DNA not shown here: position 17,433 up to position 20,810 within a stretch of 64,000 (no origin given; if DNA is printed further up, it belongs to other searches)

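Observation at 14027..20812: Orphan full-length LanB dehydratase with a dedicated LytS/LytTR pair and a distal Ser/Thr/Cys-rich peptide gene, but no cyclase, protease or exporter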

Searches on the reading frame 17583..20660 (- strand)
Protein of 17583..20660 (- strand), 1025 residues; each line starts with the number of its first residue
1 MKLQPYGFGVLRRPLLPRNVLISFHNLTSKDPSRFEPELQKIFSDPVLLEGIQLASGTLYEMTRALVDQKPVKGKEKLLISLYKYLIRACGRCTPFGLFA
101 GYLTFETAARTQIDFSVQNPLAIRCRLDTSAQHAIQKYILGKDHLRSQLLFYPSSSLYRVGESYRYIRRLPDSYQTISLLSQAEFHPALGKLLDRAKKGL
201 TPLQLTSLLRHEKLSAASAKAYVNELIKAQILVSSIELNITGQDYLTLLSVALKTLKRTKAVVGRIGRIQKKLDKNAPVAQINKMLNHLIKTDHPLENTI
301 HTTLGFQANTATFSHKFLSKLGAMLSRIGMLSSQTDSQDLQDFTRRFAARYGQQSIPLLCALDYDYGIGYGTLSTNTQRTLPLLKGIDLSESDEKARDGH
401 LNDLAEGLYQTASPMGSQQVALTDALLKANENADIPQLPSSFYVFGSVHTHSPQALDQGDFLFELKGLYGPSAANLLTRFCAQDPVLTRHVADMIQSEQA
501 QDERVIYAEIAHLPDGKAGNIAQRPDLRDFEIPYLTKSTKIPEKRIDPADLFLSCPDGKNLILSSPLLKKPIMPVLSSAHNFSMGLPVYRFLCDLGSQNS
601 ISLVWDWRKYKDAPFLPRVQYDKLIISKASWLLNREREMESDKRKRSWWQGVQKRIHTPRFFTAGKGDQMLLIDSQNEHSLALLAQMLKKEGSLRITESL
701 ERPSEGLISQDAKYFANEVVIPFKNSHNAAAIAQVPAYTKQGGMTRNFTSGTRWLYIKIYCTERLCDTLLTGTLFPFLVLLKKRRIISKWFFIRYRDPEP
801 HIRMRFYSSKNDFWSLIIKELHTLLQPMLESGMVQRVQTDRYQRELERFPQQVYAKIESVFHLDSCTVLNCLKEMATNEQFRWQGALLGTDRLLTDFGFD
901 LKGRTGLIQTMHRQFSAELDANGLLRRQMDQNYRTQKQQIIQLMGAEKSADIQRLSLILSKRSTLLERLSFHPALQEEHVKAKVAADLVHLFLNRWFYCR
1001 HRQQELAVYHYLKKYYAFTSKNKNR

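Call 4: search_protein_families(library=pfam, proteins=[window:17583-20660:-], max_evalue=0.01)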
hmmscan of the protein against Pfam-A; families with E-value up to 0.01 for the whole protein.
window:17583-20660:- (1025 aa): 2 families
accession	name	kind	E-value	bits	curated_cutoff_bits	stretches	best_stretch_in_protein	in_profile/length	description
PF04738.18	Lant_dehydr_N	-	4.6e-115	385.7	28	1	45-684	2-649/649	Lantibiotic dehydratase, N terminus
PF14028.11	Lant_dehydr_C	-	1.5e-57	196.1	24.4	1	754-1016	1-255/255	Lantibiotic biosynthesis dehydratase C-term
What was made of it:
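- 17583..20660 (-): lanB: full-length class I-type dehydratase, 1025 aa. Pfam finds both LanB domains (call 4).
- Checked: ORF 17583-20660(-), 1025 aa, carries Lant_dehydr_N (4.6e-115, residues 45-684) and Lant_dehydr_C (1.5e-57, residues 754-1016) (call 4).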

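Call 8: find_homologous_proteins(query=window:17583-20660:-)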
Query window:17583-20660:- (1025 aa): 96 proteins with E <= 0.001 among 8000 candidates.
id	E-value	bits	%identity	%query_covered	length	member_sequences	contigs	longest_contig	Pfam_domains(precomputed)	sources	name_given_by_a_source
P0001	0.0e+0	2333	100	100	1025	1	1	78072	PF14028.12,PF04738.19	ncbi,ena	-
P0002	0.0e+0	1371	61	100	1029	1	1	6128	PF14028.12,PF04738.19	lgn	-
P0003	0.0e+0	1362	60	98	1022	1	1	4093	PF14028.12,PF04738.19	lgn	-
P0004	0.0e+0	1318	58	99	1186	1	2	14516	PF14028.12,PF04738.19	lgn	-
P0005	0.0e+0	1279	57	100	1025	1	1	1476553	PF14028.12,PF04738.19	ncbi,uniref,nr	ncbi:lantibiotic dehydratase [Dyadobacter sp. CY356]|uniref:lantibiotic dehydratase n=1 Tax=Dyadobac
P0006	0.0e+0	1278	56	99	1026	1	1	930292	PF14028.12,PF04738.19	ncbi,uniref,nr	ncbi:lantibiotic dehydratase [Dyadobacter psychrotolerans]|uniref:Lantibiotic dehydratase n=1 Tax=Dy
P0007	0.0e+0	1154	52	100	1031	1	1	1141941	PF14028.12,PF04738.19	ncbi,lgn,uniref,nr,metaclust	ncbi:thiopeptide-type bacteriocin biosynthesis domain-containing protein [Dyadobacter koreensis]|uni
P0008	0.0e+0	1095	50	99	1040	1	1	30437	PF14028.12,PF04738.19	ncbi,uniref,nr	ncbi:lantibiotic dehydratase [Dyadobacter sp. CY312]|uniref:lantibiotic dehydratase n=1 Tax=Dyadobac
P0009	0.0e+0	1092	50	99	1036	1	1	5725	PF14028.12,PF04738.19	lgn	-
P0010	0.0e+0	1078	50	99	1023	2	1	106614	PF14028.12,PF04738.19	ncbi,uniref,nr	ncbi:hypothetical protein DSL64_21580 [Dyadobacter luteus]|uniref:Lantibiotic dehydratase n=1 Tax=Dy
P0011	6.2e-284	963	46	100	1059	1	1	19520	PF14028.12,PF04738.19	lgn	-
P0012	2.0e-261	888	44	100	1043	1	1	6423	PF14028.12,PF04738.19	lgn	-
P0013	8.0e-252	856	42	99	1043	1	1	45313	PF14028.12,PF04738.19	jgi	jgi:thiopeptide-type bacteriocin biosynthesis protein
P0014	1.7e-222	759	40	100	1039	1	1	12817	PF14028.12,PF04738.19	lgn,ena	-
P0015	3.5e-199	682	37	98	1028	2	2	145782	PF14028.12,PF04738.19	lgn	-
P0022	2.8e-180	620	34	99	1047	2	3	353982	PF14028.12,PF04738.19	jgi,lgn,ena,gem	-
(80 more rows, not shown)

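Call 9: find_encoding_contigs(protein=P0005, flank=10000, max_places=2)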
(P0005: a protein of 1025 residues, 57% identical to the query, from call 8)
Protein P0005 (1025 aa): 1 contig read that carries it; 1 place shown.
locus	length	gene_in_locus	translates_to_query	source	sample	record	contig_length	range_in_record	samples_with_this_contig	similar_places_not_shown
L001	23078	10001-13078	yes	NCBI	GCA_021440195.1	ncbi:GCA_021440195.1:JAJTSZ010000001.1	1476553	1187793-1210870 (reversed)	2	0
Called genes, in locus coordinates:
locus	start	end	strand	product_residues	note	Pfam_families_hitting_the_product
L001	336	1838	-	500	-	PF22494:choice_anch_I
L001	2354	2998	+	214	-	PF13505:OMP_b-brl, PF13568:OMP_b-brl_2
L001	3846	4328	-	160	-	-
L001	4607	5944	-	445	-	PF18962:Por_Secre_tail (weak)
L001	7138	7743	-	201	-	PF08713:DNA_alkylation, PF13646:HEAT_2 (faint), PF02985:HEAT (faint)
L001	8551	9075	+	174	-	PF00072:Response_reg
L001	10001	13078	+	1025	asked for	PF04738:Lant_dehydr_N, PF14028:Lant_dehydr_C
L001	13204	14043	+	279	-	PF00072:Response_reg, PF04397:LytTR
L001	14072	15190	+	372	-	PF06580:His_kinase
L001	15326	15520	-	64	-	-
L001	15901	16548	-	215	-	PF00665:rve, PF13610:DDE_Tnp_IS240, PF13683:rve_3, PF13333:rve_2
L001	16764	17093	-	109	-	PF01527:HTH_Tnp_1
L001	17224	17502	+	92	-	-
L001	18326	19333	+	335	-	PF13365:Trypsin_2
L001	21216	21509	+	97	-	PF00196:GerE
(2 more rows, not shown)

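Call 10: find_encoding_contigs(protein=P0006, flank=10000, max_places=2)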
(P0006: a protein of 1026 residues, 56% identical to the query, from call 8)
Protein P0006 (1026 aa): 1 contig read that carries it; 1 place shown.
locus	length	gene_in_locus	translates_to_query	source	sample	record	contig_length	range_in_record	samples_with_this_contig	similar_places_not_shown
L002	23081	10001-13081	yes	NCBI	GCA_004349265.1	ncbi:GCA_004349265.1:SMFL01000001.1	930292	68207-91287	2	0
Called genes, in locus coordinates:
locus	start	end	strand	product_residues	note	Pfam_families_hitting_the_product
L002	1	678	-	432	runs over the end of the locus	-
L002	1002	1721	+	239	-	PF00578:AhpC-TSA, PF08534:Redoxin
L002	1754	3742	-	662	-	PF14293:YWFCY, PF02534:T4SS-DNA_transf, PF10412:TrwB_AAD_bind, PF12696:TraG-D_C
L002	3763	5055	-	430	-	PF03432:Relaxase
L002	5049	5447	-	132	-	PF19514:MobC_2, PF21983:NikA-like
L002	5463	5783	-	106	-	-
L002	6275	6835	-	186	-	-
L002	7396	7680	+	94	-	-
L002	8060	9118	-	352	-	PF06067:DUF932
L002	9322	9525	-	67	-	PF00436:SSB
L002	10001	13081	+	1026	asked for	PF04738:Lant_dehydr_N, PF14028:Lant_dehydr_C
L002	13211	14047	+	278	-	PF00072:Response_reg, PF04397:LytTR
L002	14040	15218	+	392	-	PF06580:His_kinase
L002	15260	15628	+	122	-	PF07804:HipA_C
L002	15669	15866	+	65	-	-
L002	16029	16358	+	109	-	PF12840:HTH_20, PF01022:HTH_5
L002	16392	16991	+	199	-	PF20001:DUF6428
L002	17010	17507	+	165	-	PF13302:Acetyltransf_3, PF13420:Acetyltransf_4, PF00583:Acetyltransf_1, PF13508:Acetyltransf_7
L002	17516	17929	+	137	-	PF01451:LMWPc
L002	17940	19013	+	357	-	PF01758:SBF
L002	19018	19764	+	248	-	PF00149:Metallophos, PF12850:Metallophos_2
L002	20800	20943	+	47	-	-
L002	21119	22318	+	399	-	-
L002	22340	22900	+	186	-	-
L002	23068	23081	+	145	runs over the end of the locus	PF07291:MauE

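Call 11: find_encoding_contigs(protein=P0001, flank=10000, max_places=2)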
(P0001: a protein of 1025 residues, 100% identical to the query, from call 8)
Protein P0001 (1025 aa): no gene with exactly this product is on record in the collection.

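Call 15: find_related_loci(query=A1, collection=genome_contigs, flank=10000)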
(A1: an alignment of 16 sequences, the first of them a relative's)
Query A1 (1025 aa) in genome_contigs; peptide patterns used: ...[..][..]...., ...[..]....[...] (x = any residue, [..] = any of these).
600 stretches matched a pattern (row limit reached: there are more); 576 encode a relative of the query (tblastn E <= 1e-3); the best 80 are kept; 80 distinct loci.
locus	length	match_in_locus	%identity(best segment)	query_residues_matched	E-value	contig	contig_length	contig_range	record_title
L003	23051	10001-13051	59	1-1016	0e+0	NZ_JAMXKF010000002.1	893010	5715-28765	Dyadobacter diqingensis strain YIM B04101 Scaffold2, whole genome shotgun sequence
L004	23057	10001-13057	52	1-1024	0e+0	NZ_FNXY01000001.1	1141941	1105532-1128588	Dyadobacter koreensis strain DSM 19938, whole genome shotgun sequence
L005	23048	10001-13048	50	1-1016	0e+0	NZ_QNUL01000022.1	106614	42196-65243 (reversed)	Dyadobacter luteus strain RS19 scaffold22, whole genome shotgun sequence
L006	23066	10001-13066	57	1-1022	0e+0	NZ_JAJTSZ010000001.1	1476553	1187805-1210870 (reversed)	Dyadobacter sp. CY356 Scaffold1_1, whole genome shotgun sequence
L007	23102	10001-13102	35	1-1016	0e+0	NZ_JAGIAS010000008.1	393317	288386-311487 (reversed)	MAG: Dyadobacter sp. isolate BIN28 scaffold8_cov0, whole genome shotgun sequence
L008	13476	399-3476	38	1-1022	0e+0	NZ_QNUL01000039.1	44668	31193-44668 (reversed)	Dyadobacter luteus strain RS19 scaffold39, whole genome shotgun sequence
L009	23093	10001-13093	36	1-1017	0e+0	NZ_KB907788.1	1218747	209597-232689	Dyadobacter beijingensis DSM 21582 H144DRAFT_scaffold00003.3, whole genome shotgun sequence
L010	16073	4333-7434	34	1-1016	0e+0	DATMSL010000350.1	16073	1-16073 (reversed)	MAG TPA_asm: Dyadobacter sp. isolate SMAG_U12985 k141_384182, whole genome shotgun sequence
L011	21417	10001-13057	35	8-1024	0e+0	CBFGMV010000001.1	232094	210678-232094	MAG TPA_asm: uncultured Dyadobacter sp. isolate ERR5385024_concoct_9 genome assembly, contig: ERZ27258638.8, whole genom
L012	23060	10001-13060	37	5-1025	0e+0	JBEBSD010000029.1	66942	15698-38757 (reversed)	MAG: Telluribacter humicola isolate T2.bin.136 NODE_1063_length_66942_cov_16.109304, whole genome shotgun sequence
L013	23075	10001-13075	37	1-1016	0e+0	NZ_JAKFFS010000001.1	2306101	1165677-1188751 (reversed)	Dyadobacter sp. CY345 Scaffold1_1, whole genome shotgun sequence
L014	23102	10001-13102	33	1-1016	0e+0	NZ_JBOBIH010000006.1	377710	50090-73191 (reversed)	Dyadobacter sp. BHUBP1 6, whole genome shotgun sequence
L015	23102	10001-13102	34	6-1016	4e-176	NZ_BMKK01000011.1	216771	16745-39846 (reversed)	Emticicia aquatilis strain CGMCC 1.15958 sequence11, whole genome shotgun sequence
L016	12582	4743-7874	33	8-1016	2e-173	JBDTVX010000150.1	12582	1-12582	MAG: Ferruginibacter sp. isolate cluster3_bin.78 NODE_21203_length_12582_cov_6.217530, whole genome shotgun sequence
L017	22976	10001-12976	35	8-1016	4e-171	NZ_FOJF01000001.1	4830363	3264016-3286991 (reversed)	Chitinophaga sp. YR573, whole genome shotgun sequence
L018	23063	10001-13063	33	7-1016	2e-169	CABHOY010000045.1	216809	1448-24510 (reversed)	MAG: uncultured Flavihumibacter sp. isolate Flavihumibacter_sp_nbed43b010 genome assembly, contig: NODE_137_length_21680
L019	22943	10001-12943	33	8-1016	2e-167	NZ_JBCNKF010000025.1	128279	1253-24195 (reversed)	MAG: Chitinophaga sp. isolate SMAGNO16 Contig25, whole genome shotgun sequence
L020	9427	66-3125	32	7-1016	8e-166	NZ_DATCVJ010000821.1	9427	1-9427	MAG: Chitinophaga sp. isolate SMAG_U7382 k141_44318, whole genome shotgun sequence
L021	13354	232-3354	33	1-1016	2e-165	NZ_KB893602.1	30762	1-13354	Spirosoma spitsbergense DSM 19989 B157DRAFT_scaffold_79.80, whole genome shotgun sequence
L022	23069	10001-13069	37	3-1016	0e+0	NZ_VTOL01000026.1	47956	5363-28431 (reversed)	Dyadobacter sp. 3J3 NODE_26, whole genome shotgun sequence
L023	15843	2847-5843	33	8-1016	1e-161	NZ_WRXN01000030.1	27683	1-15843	Chitinophaga tropicalis strain ysch24 NODE_30_length_27683_cov_26.116236, whole genome shotgun sequence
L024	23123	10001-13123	33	1-1016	1e-161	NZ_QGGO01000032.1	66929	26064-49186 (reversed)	Arcicella aurantiaca strain DSM 22214 LV89DRAFT_scaffold00032.32, whole genome shotgun sequence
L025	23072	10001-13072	33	7-1016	2e-161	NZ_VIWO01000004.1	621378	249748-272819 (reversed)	Chitinophaga polysaccharea strain 1209 Ga0365422_104, whole genome shotgun sequence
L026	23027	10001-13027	32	7-1016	4e-161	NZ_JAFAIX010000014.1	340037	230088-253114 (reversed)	MAG: Chitinophaga sp. isolate CP_BE_BS_R2_1 BE_BS_R2_k147_418071, whole genome shotgun sequence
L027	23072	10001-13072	33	7-1016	8e-160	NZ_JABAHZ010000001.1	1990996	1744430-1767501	Chitinophaga eiseniae strain Ak56 scaffold_1_length_1990996_cov_116.549, whole genome shotgun sequence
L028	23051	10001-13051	56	1-1016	0e+0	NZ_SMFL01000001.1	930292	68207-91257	Dyadobacter psychrotolerans strain AR-3-6 contig1, whole genome shotgun sequence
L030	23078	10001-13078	32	3-1016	3e-148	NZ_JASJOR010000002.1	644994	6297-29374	Xanthocytophaga flavus strain NT2B1 NODE_2_length_644994_cov_26.844698, whole genome shotgun sequence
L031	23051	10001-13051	33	19-1016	5e-145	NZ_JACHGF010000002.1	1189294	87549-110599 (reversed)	Rhabdobacter roseus strain DSM 105074 Ga0415339_02, whole genome shotgun sequence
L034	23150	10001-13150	30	5-1025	2e-143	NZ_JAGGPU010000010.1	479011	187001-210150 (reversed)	Pedobacter sp. ISL-64 ISL64_11, whole genome shotgun sequence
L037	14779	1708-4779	31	8-1016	5e-137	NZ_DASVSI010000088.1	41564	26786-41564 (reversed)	MAG: Hymenobacter sp. isolate SMAG_U3258 k141_113507, whole genome shotgun sequence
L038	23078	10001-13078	30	2-1016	3e-136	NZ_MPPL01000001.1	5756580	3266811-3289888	Mucilaginibacter polytrichastri strain RG4-7 Scaffold1, whole genome shotgun sequence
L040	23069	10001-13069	36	3-1016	0e+0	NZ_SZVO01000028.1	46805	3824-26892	Dyadobacter frigoris strain AR-3-8 contig28, whole genome shotgun sequence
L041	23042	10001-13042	29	8-1016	8e-133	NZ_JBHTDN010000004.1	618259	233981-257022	Parapedobacter sp. GCM10030251 strain I23B-00676 spades_K_17_127_4, whole genome shotgun sequence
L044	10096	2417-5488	31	4-1016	6e-130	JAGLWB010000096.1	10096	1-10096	MAG: Bacteroidales bacterium isolate RS_12_1 ZL285.bin.1.fa_96, whole genome shotgun sequence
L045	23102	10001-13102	34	1-1016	0e+0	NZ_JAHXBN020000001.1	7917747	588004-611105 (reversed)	Dyadobacter fermentans strain JDP9 Scaffold_1, whole genome shotgun sequence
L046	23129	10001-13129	30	3-1016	3e-128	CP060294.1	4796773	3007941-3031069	Pedobacter sp. PAMC26386 chromosome, complete genome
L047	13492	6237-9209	31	50-1016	3e-128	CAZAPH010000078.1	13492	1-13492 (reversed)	MAG TPA_asm: uncultured Akkermansia sp. isolate binchicken_co322_62 genome assembly, contig: NODE_5963_length_13492_cov_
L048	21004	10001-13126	32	1-1016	2e-127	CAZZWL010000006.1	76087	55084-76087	MAG: uncultured Rhodanobacter sp. isolate Green_AP.bin.14 genome assembly, contig: NODE_21_length_76087_cov_11.503933, w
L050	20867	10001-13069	30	3-1016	4e-126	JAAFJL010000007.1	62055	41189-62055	MAG: Cytophagales bacterium isolate bin50.metabat.ball.001 WN_Cytophagales_15_scaffold_7, whole genome shotgun sequence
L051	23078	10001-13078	30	2-1025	2e-125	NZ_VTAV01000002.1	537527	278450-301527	Sphingobacterium phlebotomi strain SSI9 NODE_2_length_537527_cov_36.729940, whole genome shotgun sequence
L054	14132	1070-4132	30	3-1016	2e-124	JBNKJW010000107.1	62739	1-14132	MAG: Bacteroidales bacterium isolate H2.bin.10.orig k141_182769, whole genome shotgun sequence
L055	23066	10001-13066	32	7-1016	4e-163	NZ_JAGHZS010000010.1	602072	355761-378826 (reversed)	MAG: Chitinophaga sp. isolate BIN2 scaffold10_cov0, whole genome shotgun sequence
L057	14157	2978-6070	29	2-1016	4e-123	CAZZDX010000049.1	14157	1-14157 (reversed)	MAG TPA_asm: uncultured Bacteroidales bacterium isolate SRP178699_co3_119 genome assembly, contig: NODE_2270_length_1415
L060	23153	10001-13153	30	5-1016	7e-122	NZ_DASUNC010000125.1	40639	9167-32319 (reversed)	MAG: Archangium sp. isolate SMAG_U1589 k141_222708, whole genome shotgun sequence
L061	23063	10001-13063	29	10-1016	9e-122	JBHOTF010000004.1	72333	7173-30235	Bacteroidota bacterium isolate SAG AM-312-L11 AM-312-L11_NODE_4, whole genome shotgun sequence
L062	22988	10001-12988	30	42-1016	8e-122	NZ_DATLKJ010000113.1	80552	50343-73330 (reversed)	MAG: Chitinophaga sp. isolate SMAG_U13719 k141_3085, whole genome shotgun sequence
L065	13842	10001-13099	30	1-1016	1e-120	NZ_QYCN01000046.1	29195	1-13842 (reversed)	Hymenobacter rubripertinctus strain CCM 8852 scaffold_45, whole genome shotgun sequence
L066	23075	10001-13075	30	5-1016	9e-121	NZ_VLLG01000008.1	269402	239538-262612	Chitinophaga japonensis strain DSM 13484 LX66DRAFT_scaffold00007.7, whole genome shotgun sequence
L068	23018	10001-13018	29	10-1016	2e-119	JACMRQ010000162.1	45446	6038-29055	MAG: Arcicella sp. isolate LF-bin-95 FL-bin-95-contig-k141_590639, whole genome shotgun sequence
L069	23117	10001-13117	34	1-1016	3e-161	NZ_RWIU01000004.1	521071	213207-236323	Hymenobacter perfusus strain LMG 26000 NODE_4_length_521071_cov_70.203746, whole genome shotgun sequence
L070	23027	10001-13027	29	3-1016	5e-119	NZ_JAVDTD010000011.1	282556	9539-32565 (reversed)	Sphingobacterium sp. 2149 Ga0454435_11, whole genome shotgun sequence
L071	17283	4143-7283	29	4-1016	6e-119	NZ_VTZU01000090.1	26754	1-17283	Aquimarina sp. RZ0 Scaffold86_1, whole genome shotgun sequence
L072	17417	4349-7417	29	10-1016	3e-118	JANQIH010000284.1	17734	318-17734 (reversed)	MAG: Allomuricauda sp. isolate PL24a_bin.42 k99_7292664, whole genome shotgun sequence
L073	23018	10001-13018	29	10-1016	7e-118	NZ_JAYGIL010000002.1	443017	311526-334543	Arcicella gelida strain DC2W DC2W_ctg002, whole genome shotgun sequence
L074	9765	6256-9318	30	10-1016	4e-118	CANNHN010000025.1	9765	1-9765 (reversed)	MAG: Bacteroidetes bacterium isolate ZH-Jul18-109 genome assembly, contig: ZH-Jul18-C8033, whole genome shotgun sequence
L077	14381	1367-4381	29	10-1016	1e-117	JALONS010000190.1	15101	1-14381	MAG: Arcicella sp. isolate Prado083 scaffold_20162, whole genome shotgun sequence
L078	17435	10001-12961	30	10-1016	3e-117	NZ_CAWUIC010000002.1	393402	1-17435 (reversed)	MAG: uncultured Flavobacterium sp. isolate SRR17458625_maxbin2_4_1705322976 ERZ21854034.11, whole genome shotgun sequenc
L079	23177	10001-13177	30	8-1016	1e-116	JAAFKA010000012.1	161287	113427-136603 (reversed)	MAG: Cytophagales bacterium isolate bin6.concoct.b1b2b5.025 WN_Cytophagales_1_scaffold_12, whole genome shotgun sequence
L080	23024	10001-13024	31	39-1016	1e-116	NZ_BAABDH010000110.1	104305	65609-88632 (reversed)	Hymenobacter algoricola strain JCM 17214 sequence110, whole genome shotgun sequence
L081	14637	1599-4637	29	35-1016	2e-116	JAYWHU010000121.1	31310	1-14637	MAG: Cyclobacteriaceae bacterium isolate GLR80_GL56_UP_1_concoct_81 GLR80_GL56_UP_1_concoct_81_120, whole genome shotgun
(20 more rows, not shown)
